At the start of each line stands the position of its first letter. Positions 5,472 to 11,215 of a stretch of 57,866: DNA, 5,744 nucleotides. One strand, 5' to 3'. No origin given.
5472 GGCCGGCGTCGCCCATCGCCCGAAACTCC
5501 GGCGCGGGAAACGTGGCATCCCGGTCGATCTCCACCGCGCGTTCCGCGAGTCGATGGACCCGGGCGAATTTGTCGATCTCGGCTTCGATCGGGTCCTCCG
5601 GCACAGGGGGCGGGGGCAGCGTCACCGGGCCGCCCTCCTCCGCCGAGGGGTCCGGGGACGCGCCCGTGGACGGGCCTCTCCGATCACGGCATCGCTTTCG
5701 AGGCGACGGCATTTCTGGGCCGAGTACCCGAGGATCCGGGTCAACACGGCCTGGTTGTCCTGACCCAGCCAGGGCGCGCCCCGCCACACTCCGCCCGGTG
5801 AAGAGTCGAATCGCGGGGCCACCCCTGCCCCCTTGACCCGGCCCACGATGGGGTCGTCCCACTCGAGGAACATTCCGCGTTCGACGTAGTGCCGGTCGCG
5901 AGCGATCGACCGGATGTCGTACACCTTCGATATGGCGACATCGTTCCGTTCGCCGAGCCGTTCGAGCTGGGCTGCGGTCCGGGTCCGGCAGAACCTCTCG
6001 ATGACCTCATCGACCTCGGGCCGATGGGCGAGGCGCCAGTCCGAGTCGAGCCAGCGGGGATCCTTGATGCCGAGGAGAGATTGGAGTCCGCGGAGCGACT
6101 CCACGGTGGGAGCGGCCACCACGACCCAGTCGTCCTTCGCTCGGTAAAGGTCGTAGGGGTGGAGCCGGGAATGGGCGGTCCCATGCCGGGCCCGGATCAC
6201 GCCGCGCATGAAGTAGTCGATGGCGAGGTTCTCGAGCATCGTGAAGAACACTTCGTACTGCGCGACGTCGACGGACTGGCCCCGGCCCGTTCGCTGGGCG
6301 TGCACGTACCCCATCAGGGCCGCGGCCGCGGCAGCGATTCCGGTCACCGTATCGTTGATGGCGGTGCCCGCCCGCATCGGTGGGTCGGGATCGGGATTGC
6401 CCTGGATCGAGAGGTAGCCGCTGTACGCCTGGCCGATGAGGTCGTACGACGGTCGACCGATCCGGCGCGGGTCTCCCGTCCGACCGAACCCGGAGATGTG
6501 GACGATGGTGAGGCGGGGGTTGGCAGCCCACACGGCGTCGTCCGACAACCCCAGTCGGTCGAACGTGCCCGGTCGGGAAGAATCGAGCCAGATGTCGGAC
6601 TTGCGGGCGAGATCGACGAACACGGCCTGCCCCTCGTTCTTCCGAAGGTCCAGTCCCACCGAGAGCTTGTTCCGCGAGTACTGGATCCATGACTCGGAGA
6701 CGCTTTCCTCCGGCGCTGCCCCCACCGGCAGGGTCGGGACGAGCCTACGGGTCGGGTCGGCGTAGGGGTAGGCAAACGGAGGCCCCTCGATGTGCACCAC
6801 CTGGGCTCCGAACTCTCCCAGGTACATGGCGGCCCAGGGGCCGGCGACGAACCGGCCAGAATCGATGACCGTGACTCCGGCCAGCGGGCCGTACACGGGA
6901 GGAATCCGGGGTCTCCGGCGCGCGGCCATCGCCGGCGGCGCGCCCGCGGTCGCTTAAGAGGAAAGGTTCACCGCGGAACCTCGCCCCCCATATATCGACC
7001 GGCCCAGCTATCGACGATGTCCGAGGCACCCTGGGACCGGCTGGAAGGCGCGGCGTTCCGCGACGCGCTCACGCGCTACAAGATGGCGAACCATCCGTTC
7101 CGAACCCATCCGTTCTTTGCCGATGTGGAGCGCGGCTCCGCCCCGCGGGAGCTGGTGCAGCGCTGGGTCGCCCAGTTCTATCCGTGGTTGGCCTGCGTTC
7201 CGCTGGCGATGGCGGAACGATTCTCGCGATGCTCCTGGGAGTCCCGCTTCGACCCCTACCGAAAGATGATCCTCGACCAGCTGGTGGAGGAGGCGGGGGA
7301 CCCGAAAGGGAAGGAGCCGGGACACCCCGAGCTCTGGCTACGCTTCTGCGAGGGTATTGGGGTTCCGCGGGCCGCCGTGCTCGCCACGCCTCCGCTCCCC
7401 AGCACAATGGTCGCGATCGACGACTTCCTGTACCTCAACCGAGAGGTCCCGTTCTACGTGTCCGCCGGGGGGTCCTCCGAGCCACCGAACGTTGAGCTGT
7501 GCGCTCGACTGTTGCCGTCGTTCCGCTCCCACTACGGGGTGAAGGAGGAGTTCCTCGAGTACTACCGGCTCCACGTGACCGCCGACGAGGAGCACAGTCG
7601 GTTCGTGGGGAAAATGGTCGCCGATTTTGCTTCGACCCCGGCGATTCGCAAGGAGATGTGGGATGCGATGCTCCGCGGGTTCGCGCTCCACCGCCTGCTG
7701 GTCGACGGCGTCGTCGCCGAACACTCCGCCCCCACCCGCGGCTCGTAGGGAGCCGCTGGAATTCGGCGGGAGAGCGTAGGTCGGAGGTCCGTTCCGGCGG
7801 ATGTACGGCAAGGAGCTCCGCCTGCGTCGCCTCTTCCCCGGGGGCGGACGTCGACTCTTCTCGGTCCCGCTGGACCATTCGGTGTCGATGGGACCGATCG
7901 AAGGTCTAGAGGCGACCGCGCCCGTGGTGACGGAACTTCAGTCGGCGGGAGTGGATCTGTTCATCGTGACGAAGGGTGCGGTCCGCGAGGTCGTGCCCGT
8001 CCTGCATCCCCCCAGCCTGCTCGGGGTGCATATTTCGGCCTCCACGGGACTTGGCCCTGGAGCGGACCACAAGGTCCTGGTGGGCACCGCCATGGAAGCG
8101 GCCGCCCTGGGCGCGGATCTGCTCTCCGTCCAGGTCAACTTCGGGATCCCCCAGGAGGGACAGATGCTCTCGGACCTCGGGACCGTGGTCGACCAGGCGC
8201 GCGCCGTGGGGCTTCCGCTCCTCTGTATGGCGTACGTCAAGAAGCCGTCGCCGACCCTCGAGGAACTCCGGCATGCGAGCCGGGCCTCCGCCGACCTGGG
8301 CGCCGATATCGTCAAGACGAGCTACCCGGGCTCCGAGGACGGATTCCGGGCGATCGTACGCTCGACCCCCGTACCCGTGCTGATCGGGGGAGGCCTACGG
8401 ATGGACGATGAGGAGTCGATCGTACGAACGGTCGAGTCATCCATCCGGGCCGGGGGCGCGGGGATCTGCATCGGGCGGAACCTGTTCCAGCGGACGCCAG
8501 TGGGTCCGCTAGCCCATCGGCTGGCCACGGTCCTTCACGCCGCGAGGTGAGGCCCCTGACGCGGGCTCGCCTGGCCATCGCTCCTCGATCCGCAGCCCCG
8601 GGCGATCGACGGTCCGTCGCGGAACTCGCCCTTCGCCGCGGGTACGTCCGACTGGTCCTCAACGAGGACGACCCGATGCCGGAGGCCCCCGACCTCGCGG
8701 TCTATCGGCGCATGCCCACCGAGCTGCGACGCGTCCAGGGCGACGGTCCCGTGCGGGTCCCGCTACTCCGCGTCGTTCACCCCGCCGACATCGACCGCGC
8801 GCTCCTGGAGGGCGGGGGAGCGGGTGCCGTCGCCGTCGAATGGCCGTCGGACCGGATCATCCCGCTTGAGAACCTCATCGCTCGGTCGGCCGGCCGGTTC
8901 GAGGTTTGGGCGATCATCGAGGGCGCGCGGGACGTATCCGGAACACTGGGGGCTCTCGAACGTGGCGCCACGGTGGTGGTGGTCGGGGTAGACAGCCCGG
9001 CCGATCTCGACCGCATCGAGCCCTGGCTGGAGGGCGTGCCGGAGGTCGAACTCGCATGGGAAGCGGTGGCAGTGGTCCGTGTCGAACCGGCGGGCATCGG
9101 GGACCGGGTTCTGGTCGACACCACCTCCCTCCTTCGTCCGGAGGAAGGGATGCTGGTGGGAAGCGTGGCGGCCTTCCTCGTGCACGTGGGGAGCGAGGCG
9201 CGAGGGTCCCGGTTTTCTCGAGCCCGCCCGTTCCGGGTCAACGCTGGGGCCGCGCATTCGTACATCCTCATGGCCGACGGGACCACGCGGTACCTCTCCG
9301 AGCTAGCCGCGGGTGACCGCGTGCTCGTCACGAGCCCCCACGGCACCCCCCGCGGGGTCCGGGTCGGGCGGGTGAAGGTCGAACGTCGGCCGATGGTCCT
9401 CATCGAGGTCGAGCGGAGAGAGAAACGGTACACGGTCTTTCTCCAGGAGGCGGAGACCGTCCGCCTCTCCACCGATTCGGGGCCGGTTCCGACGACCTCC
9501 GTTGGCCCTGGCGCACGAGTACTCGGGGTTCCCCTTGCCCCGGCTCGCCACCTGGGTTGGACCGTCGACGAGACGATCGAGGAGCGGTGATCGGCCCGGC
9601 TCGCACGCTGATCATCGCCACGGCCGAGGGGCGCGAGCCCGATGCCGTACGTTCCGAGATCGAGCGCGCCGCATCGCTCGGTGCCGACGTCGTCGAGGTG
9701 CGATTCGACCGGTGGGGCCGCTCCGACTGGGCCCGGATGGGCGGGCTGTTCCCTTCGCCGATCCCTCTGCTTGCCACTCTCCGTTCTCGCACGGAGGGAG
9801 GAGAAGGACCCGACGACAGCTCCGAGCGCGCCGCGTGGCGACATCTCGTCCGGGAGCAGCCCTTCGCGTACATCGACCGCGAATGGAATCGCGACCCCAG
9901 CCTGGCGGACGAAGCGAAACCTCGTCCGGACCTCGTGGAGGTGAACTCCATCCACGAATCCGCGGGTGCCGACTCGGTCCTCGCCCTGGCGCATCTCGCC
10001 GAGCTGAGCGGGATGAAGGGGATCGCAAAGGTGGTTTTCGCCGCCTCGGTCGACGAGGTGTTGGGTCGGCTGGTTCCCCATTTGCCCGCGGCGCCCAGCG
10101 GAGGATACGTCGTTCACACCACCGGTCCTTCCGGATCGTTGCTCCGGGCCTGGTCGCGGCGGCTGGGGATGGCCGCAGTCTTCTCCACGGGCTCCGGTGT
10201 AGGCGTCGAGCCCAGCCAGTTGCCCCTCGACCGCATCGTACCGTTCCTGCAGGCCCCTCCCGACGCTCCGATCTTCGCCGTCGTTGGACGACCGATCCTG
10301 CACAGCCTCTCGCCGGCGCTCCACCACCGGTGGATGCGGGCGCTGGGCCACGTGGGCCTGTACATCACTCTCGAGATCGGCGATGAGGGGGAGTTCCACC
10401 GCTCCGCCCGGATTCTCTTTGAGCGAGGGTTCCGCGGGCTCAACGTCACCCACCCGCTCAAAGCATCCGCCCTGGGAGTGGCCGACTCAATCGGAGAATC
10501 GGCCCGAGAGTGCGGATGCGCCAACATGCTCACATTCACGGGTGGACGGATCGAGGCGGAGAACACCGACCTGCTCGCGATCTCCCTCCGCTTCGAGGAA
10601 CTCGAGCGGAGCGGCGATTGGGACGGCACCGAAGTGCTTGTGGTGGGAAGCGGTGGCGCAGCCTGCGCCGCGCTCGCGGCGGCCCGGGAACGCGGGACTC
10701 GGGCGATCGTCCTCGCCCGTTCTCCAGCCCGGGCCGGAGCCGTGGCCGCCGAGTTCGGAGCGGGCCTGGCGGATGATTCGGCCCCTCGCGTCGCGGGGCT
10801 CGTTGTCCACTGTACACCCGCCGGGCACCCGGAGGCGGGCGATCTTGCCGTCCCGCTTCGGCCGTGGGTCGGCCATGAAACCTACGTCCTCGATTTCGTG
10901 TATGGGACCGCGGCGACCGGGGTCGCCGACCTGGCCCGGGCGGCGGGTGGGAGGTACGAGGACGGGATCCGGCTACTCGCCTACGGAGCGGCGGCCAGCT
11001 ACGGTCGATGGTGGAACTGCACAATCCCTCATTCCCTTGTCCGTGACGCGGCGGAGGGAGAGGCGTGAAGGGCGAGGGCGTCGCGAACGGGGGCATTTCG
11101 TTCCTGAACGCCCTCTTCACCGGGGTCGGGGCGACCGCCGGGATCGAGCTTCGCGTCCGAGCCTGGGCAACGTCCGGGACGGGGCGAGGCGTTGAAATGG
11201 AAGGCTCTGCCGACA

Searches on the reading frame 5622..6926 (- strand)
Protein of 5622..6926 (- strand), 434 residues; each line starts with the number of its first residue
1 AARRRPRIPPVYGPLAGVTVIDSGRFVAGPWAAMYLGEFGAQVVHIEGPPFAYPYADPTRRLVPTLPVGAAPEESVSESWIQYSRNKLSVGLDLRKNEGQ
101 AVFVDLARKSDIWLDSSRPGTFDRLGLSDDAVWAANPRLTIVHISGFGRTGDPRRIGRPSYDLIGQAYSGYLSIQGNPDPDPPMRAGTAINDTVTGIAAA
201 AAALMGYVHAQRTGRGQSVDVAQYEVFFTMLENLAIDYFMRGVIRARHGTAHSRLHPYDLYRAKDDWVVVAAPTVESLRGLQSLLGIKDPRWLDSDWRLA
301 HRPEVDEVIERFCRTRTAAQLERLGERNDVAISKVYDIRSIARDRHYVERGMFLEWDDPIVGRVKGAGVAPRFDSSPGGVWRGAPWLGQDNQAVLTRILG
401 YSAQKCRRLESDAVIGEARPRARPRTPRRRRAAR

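Call 35: search_protein_families(library=pfam, proteins=[window:5622-6926:-], max_evalue=0.001)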
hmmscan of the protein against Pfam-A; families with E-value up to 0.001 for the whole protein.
window:5622-6926:- (434 aa): 1 family
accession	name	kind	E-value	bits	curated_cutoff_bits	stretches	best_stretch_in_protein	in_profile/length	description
PF02515.22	CoA_transf_3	-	8.7e-101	338.1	23.3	1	15-391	1-366/366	CoA-transferase family III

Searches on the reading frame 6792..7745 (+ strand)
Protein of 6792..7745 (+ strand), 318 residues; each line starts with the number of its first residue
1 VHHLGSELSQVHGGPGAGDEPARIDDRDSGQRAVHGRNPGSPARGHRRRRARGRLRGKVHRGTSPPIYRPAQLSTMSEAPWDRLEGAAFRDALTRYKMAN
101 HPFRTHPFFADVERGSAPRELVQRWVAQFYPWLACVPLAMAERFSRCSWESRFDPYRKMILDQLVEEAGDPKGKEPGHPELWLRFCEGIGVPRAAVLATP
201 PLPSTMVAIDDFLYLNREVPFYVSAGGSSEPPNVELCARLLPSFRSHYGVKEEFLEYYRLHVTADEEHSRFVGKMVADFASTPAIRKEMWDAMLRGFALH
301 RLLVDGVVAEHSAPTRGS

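Call 91: search_protein_families(library=pfam, proteins=[window:6792-7745:+], max_evalue=0.0001)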
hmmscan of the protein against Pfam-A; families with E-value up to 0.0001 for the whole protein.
window:6792-7745:+ (318 aa): 2 families
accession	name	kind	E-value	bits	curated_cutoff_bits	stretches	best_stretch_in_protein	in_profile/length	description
PF14518.11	Haem_oxygenas_2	-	4.1e-16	59.7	28.9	1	124-298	2-174/177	Iron-containing redox enzyme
PF03070.21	TENA_THI-4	-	9.2e-11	42.3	22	1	104-211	13-108/210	TENA/THI-4/PQQC family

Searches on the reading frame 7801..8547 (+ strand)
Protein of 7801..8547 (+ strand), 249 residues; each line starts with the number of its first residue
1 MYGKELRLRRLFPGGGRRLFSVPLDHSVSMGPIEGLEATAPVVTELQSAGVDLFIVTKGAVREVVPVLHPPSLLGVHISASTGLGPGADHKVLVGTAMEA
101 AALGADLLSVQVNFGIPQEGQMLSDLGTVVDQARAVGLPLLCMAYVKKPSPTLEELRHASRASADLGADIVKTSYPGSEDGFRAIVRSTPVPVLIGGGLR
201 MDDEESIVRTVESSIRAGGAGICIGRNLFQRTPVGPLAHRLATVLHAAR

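Call 91: search_protein_families(library=pfam, proteins=[window:7801-8547:+], max_evalue=0.0001)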
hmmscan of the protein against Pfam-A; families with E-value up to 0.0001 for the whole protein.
window:7801-8547:+ (249 aa): 1 family
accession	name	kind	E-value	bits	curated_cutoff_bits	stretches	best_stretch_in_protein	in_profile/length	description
PF01791.15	DeoC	-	2.9e-32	112.6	23.8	1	22-231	4-229/229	DeoC/LacD family aldolase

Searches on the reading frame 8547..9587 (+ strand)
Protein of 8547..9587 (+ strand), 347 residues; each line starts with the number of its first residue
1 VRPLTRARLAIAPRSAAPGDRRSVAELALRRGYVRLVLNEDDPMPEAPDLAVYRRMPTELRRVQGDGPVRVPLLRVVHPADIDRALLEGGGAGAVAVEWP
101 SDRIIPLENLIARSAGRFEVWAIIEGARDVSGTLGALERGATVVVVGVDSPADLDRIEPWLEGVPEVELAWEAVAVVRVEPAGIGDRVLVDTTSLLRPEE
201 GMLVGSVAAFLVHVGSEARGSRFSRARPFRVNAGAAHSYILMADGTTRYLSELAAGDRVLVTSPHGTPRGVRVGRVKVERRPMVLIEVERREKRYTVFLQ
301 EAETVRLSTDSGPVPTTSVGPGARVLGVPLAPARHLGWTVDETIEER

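Call 91: search_protein_families(library=pfam, proteins=[window:8547-9587:+], max_evalue=0.0001)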
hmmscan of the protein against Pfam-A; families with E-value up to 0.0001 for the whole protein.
window:8547-9587:+ (347 aa): 1 family
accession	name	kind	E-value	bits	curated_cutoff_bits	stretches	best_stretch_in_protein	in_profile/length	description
PF01959.21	DHQS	-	4.3e-77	259.8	22.2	1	20-347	14-344/344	3-dehydroquinate synthase II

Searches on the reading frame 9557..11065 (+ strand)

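Call 91: search_protein_families(library=pfam, proteins=[window:9557-11065:+], max_evalue=0.0001)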
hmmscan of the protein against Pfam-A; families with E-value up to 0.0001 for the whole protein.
window:9557-11065:+ (503 aa): 2 families
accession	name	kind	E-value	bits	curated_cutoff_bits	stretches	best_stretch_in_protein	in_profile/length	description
PF08501.16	Shikimate_dh_N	-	7.3e-18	65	27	1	242-324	1-82/83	Shikimate dehydrogenase substrate binding domain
PF01487.21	DHquinase_I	-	1.5e-09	38.8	22.2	1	27-227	8-226/230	Type I 3-dehydroquinase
